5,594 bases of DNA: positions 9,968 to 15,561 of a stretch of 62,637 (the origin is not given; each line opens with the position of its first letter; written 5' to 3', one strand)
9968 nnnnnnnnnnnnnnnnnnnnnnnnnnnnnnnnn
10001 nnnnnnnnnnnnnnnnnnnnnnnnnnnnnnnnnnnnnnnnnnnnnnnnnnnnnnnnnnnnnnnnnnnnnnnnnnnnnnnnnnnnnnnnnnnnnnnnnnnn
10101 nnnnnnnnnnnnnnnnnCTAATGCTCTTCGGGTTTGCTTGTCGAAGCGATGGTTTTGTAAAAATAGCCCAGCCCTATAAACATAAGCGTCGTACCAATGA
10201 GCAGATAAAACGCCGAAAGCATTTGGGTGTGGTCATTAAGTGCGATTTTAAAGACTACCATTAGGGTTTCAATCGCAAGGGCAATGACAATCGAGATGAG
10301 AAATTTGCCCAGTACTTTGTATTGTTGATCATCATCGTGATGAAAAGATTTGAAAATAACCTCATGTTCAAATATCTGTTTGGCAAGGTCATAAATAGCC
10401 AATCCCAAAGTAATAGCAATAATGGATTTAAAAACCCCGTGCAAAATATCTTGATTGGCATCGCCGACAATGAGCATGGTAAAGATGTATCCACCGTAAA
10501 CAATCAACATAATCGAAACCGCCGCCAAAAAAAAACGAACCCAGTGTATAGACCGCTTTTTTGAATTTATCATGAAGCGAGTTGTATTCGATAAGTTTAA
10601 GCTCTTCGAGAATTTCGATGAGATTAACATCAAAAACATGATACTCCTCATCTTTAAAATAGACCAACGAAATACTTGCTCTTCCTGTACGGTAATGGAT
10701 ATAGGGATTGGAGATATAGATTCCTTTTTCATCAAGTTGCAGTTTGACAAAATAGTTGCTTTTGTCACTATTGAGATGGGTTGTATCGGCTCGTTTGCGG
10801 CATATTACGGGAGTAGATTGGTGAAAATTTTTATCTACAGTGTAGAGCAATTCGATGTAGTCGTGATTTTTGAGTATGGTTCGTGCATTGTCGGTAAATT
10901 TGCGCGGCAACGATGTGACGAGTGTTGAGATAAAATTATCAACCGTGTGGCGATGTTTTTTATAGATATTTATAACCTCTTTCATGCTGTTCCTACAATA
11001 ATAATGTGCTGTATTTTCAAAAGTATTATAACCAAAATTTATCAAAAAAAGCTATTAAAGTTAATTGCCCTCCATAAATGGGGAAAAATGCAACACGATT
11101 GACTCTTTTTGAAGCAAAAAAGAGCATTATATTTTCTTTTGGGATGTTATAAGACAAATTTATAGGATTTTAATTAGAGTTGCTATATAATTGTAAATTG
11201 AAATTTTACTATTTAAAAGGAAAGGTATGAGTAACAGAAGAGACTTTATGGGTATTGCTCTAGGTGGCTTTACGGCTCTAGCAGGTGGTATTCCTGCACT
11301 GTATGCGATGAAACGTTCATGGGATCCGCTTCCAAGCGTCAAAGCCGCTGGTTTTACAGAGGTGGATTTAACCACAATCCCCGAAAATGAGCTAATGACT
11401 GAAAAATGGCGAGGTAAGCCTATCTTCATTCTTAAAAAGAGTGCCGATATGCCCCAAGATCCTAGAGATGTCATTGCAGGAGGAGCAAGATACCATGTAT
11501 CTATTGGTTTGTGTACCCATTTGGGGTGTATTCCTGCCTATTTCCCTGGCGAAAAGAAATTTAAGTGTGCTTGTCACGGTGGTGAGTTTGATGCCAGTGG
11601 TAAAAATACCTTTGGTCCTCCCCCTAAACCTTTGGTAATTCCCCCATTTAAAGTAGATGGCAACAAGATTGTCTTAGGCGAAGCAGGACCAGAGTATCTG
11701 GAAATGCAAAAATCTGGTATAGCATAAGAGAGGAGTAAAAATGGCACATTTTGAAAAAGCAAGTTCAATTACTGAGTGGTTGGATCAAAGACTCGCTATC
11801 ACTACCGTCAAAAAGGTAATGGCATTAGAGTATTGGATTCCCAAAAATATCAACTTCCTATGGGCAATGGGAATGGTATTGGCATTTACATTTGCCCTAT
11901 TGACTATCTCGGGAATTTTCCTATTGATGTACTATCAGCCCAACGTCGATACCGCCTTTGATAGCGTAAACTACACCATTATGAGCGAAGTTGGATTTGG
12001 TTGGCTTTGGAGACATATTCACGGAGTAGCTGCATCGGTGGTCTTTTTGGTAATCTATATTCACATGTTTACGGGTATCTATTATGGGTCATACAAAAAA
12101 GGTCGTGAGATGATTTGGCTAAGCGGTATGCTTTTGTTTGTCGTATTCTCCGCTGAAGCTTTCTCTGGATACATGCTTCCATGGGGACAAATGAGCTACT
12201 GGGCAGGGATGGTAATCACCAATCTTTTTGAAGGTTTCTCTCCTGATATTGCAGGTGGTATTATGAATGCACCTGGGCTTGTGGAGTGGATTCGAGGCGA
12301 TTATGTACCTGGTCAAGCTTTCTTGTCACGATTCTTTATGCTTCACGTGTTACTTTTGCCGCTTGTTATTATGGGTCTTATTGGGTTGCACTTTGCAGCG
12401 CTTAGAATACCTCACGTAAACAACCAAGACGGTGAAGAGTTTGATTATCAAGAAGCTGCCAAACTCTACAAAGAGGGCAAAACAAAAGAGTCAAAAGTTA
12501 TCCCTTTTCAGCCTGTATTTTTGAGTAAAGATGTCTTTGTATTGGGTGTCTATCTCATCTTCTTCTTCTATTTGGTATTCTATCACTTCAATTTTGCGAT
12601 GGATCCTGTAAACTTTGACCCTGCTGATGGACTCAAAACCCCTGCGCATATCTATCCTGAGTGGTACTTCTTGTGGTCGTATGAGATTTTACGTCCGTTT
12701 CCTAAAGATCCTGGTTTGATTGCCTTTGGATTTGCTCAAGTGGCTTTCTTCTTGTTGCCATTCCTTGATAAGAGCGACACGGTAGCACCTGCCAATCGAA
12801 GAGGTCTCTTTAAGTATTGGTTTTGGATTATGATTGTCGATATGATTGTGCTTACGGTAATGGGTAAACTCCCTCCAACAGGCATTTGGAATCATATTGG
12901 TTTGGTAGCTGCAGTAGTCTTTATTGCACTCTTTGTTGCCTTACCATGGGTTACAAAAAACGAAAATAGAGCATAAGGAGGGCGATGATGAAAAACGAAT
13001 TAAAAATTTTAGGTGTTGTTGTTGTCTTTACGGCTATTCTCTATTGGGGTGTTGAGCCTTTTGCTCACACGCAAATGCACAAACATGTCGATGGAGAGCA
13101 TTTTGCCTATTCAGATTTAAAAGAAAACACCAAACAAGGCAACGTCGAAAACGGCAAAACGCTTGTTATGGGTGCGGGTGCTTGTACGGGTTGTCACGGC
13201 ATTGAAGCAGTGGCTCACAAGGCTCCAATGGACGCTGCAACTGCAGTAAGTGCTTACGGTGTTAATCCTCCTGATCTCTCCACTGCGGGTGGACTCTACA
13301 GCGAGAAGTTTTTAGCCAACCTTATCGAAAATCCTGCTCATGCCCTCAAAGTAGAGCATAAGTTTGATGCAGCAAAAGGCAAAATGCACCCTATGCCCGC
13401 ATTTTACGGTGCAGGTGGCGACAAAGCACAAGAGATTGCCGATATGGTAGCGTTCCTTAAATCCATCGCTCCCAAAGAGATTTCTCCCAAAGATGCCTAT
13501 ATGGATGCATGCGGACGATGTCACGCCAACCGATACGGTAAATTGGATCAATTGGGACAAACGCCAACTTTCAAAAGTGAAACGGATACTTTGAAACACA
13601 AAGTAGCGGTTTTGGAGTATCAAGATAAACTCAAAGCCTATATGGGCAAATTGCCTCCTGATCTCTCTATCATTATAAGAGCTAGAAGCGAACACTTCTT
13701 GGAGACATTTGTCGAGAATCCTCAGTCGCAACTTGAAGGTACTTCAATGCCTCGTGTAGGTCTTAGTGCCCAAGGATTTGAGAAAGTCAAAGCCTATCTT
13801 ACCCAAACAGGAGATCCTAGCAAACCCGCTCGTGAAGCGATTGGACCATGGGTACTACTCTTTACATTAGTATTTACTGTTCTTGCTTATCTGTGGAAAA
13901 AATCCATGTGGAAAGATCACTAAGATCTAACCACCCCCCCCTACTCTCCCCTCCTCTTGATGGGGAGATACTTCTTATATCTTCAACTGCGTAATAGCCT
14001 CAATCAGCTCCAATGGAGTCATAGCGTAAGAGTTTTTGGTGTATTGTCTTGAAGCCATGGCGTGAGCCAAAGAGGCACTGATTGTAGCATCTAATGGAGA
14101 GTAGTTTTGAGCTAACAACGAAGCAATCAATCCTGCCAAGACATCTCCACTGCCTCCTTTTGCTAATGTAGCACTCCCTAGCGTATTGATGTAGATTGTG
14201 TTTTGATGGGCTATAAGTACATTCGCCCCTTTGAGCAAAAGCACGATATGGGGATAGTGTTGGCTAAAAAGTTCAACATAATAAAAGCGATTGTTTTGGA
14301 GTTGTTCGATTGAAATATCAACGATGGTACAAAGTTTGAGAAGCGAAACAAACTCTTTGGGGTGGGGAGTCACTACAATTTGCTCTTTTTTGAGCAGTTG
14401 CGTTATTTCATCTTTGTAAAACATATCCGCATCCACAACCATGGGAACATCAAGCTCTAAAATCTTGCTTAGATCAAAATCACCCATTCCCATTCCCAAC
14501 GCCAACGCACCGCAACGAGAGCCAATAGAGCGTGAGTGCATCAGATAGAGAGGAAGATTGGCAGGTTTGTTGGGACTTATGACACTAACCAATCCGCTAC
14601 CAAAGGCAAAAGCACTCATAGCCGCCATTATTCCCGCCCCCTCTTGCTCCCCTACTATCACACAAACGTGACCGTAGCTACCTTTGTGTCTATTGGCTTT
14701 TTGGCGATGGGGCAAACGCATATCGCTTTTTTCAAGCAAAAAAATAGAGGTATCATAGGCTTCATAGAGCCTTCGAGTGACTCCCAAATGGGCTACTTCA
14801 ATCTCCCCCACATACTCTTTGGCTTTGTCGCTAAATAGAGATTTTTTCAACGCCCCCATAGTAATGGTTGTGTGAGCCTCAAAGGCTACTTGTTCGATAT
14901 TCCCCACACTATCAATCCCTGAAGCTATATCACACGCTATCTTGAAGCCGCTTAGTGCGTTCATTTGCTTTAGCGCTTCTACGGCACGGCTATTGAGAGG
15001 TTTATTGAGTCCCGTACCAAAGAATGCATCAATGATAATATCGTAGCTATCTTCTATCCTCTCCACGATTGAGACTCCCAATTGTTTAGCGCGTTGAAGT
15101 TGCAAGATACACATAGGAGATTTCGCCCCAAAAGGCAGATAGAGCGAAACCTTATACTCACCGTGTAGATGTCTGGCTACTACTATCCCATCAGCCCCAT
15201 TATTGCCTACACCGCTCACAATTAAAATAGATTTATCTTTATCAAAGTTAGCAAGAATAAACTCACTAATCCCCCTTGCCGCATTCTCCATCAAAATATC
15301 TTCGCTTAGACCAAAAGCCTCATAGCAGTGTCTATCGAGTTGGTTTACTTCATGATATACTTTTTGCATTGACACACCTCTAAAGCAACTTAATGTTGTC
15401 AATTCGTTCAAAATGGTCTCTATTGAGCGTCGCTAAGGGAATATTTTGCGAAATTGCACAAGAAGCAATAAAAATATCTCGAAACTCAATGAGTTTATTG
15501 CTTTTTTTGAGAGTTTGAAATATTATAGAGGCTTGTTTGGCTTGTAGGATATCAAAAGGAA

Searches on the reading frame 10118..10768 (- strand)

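Call 45: search_protein_families(library=pfam, proteins=[window:10118-10768:-], max_evalue=0.0001)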
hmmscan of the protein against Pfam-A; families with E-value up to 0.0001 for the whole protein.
window:10118-10768:- (216 aa): 1 family
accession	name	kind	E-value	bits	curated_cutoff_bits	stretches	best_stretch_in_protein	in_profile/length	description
PF14093.11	DUF4271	-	6.7e-05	23.3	29.7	1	48-208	18-175/206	Domain of unknown function (DUF4271)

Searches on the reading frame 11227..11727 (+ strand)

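Call 45: search_protein_families(library=pfam, proteins=[window:11227-11727:+], max_evalue=0.0001)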
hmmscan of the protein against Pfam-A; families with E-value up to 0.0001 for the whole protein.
window:11227-11727:+ (166 aa): 1 family
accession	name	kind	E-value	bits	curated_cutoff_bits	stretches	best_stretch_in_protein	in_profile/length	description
PF00355.32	Rieske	-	5.2e-08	33.1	20.3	1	50-136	10-84/88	Rieske [2Fe-2S] domain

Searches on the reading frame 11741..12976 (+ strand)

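Call 45: search_protein_families(library=pfam, proteins=[window:11741-12976:+], max_evalue=0.0001)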
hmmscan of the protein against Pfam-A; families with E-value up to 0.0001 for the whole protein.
window:11741-12976:+ (411 aa): 3 families
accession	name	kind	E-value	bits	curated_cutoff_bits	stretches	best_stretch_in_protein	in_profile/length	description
PF00033.24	Cytochrome_B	-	1.6e-48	165.5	27.2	1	31-222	4-186/189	Cytochrome b/b6/petB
PF13631.11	Cytochrom_B_N_2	-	2.6e-32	112.6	27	1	101-282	3-162/169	Cytochrome b(N-terminal)/b6/petB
PF00032.22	Cytochrom_B_C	-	2e-30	105.5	20.7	1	294-394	1-101/102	Cytochrome b(C-terminal)/b6/petD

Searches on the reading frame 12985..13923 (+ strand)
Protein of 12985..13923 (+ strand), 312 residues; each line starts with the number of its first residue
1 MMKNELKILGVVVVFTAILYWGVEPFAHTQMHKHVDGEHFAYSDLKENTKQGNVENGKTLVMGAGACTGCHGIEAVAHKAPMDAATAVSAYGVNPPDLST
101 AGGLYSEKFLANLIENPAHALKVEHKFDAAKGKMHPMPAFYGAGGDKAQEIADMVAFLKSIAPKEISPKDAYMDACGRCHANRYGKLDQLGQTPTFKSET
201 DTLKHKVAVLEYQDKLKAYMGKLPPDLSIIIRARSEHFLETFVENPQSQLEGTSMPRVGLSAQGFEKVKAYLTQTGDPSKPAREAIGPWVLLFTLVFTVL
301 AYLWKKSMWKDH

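Call 45: search_protein_families(library=pfam, proteins=[window:12985-13923:+], max_evalue=0.0001)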
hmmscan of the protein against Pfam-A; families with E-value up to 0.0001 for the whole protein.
window:12985-13923:+ (312 aa): 2 families
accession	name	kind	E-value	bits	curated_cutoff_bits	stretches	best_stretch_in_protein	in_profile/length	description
PF00034.26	Cytochrom_C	-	2.3e-12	48.5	21.3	1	54-161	1-89/90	Cytochrome c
PF02167.20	Cytochrom_C1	-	1.3e-07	32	22.8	0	266-311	173-218/219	Cytochrome C1 family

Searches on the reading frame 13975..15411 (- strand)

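Call 45: search_protein_families(library=pfam, proteins=[window:13975-15411:-], max_evalue=0.0001)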
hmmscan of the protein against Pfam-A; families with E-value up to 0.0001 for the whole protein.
window:13975-15411:- (478 aa): 2 families
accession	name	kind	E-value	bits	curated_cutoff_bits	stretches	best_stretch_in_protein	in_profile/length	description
PF01256.23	Carb_kinase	-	8.9e-49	166.6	27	1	249-474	1-241/242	NAD(P)H-hydrate dehydratase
PF03853.21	YjeF_N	-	5.5e-38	131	24.9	1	38-190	2-168/169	YjeF-related protein N-terminus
